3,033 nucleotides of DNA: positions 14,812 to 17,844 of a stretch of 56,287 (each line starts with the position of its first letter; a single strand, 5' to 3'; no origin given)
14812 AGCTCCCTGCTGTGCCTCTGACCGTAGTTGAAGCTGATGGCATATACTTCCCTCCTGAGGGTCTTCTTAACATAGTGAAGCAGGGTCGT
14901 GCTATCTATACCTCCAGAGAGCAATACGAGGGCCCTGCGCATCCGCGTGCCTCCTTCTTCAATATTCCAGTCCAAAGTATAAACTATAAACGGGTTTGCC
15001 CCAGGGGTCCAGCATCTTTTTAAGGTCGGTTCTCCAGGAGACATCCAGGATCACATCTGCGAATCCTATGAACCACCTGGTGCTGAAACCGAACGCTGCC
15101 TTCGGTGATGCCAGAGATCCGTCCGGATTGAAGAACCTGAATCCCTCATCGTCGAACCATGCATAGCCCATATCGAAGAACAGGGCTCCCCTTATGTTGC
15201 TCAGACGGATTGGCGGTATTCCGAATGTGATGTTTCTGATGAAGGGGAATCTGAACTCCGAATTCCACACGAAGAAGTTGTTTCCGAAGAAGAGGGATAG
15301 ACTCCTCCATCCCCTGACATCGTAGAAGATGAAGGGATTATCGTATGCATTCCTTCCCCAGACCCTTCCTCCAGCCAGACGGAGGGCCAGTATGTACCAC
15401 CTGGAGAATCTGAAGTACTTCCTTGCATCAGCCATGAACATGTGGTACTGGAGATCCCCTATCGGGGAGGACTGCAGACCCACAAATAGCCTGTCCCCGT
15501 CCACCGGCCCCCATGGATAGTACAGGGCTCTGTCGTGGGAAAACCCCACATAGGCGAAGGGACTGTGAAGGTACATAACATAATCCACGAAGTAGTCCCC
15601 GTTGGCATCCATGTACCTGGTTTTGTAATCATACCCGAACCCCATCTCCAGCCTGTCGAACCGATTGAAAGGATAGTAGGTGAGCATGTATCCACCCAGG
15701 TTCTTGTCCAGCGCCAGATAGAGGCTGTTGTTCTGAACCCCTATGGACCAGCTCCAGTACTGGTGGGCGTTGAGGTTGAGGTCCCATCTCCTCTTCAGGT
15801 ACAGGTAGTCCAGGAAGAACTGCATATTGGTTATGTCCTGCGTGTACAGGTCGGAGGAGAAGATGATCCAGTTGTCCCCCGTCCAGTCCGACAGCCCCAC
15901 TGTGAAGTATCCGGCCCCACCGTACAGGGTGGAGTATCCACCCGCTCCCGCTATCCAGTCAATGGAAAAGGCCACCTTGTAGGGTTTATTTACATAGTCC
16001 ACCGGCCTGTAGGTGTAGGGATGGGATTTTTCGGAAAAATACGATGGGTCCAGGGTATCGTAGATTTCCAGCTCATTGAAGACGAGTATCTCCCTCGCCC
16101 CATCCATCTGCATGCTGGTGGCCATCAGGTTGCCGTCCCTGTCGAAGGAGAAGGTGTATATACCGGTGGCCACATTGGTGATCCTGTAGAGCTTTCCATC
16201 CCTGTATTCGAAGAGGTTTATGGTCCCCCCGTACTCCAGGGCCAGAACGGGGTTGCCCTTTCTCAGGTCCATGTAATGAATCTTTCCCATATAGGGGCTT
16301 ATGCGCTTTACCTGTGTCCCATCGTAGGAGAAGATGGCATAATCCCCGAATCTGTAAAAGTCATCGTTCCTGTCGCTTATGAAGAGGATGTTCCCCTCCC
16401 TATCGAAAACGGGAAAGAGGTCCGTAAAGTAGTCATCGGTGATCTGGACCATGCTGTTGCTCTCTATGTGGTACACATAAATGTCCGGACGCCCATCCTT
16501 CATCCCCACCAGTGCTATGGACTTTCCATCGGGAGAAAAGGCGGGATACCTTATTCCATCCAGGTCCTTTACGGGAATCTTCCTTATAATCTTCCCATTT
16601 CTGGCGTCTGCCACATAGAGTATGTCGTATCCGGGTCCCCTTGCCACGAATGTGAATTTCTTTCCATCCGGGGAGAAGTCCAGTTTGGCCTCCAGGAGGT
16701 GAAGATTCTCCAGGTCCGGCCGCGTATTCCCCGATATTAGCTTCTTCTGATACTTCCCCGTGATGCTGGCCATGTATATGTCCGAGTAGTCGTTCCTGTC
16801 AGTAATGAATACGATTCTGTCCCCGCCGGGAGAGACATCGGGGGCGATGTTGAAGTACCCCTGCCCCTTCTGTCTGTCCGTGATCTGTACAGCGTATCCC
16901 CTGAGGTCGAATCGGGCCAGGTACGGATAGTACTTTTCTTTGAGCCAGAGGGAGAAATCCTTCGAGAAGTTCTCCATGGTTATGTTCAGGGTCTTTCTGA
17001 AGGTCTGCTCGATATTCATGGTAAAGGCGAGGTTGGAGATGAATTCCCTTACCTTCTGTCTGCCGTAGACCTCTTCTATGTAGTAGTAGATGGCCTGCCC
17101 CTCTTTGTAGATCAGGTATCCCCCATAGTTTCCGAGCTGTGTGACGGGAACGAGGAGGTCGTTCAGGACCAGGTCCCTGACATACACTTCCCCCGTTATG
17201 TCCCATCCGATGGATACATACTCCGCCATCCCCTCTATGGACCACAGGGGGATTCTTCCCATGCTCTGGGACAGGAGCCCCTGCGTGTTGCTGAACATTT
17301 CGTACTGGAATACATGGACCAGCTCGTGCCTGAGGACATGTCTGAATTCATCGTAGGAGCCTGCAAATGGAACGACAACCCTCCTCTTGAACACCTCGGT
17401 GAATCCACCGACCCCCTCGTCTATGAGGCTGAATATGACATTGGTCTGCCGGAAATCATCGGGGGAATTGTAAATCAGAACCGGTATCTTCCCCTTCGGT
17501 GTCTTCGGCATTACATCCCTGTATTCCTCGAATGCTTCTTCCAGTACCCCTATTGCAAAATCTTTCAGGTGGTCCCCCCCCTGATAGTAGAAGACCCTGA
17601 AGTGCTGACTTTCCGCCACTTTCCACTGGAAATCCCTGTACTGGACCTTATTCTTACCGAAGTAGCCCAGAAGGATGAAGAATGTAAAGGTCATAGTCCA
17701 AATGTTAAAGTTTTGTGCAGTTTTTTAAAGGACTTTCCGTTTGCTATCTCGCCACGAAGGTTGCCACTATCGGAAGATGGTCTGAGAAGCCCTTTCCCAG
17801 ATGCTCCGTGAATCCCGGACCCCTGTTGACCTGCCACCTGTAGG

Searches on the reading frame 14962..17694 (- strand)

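Call 81: search_protein_families(library=pfam, proteins=[window:14962-17694:-], max_evalue=0.0001)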
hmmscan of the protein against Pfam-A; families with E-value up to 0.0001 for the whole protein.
window:14962-17694:- (911 aa): 3 families
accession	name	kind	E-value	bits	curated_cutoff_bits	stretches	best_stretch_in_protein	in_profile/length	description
PF07676.18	PD40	-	6.6e-10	39.1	20.9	1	383-407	13-38/38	WD40-like Beta Propeller Repeat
PF13485.12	Peptidase_MA_2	-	1.5e-06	28.6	32.4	1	67-252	18-200/201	Peptidase MA superfamily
PF04450.18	BSP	-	1e-05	25.9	23.8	1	115-162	100-136/207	Peptidase of plants and bacteria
